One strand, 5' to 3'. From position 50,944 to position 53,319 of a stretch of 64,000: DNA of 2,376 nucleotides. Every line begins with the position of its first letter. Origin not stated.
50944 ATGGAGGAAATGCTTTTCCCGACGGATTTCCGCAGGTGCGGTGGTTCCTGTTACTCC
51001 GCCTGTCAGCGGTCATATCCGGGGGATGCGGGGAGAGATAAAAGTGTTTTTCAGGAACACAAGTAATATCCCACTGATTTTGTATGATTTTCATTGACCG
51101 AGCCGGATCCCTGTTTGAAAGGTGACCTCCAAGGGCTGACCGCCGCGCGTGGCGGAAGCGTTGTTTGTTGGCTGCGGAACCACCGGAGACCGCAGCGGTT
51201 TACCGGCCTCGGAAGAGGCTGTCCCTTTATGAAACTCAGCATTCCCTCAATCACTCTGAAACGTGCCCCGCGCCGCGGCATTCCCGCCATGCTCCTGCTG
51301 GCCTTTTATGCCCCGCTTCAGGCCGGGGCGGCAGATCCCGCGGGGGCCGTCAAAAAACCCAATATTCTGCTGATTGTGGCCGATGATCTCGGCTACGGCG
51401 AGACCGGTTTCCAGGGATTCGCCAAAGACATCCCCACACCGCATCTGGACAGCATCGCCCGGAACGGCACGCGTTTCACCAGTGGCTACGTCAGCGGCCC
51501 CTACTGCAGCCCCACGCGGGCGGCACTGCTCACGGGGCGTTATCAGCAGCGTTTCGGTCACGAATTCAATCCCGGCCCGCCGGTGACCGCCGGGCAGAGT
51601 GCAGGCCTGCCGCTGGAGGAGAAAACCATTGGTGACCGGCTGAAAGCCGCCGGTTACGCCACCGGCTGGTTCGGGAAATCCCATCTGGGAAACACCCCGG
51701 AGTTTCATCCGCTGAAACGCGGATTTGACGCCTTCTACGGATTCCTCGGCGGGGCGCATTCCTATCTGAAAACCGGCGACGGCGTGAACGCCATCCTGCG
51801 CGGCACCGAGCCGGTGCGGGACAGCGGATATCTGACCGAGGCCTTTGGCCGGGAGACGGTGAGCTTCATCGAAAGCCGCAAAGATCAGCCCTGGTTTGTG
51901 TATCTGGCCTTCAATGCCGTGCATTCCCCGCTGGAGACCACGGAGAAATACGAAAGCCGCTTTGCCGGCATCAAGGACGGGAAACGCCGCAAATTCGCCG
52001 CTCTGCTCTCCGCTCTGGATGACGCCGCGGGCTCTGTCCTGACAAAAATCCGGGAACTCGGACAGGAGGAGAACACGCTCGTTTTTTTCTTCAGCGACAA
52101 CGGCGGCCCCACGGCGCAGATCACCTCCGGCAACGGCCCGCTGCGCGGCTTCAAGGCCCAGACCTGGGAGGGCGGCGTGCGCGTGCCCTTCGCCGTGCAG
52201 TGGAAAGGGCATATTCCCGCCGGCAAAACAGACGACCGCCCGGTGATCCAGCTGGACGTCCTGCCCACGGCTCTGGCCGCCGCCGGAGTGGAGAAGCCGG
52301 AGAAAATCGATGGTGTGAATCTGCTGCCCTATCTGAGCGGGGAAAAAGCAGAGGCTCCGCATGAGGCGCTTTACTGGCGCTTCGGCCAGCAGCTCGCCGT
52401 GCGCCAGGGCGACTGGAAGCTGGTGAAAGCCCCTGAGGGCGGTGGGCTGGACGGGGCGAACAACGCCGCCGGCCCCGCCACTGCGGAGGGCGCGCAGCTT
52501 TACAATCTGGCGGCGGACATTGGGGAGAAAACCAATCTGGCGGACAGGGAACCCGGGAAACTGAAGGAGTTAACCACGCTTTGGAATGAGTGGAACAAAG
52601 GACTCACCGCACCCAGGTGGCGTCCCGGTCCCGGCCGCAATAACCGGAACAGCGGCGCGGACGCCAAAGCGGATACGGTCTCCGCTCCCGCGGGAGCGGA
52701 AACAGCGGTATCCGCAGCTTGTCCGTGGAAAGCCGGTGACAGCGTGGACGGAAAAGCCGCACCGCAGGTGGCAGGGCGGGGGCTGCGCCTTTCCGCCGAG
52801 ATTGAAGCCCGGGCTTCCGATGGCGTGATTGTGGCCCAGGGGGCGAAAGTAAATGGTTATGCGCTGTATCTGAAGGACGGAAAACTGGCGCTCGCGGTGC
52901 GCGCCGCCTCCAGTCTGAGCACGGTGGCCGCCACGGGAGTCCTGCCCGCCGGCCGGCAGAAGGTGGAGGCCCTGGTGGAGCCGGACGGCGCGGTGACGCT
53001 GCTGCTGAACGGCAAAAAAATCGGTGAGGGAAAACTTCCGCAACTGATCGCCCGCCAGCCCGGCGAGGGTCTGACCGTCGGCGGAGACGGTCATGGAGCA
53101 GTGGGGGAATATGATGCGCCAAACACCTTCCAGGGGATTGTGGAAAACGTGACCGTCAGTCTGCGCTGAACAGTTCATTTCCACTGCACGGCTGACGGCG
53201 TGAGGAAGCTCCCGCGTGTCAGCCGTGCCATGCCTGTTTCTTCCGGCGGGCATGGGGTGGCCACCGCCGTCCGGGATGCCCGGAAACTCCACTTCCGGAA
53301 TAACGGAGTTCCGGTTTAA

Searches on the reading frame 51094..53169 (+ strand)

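Call 58: search_protein_families(library=pfam, proteins=[window:51094-53169:+], max_evalue=0.001)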
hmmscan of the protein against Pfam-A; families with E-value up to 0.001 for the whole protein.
window:51094-53169:+ (691 aa): 2 families
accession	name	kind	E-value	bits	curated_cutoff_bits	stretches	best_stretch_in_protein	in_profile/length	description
PF00884.28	Sulfatase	-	4.9e-60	203.8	25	1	89-399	1-301/301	Sulfatase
PF16347.10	SGSH_C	-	6.7e-10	39.8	29.3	1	358-430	12-84/154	N-sulphoglucosamine sulphohydrolase, C-terminal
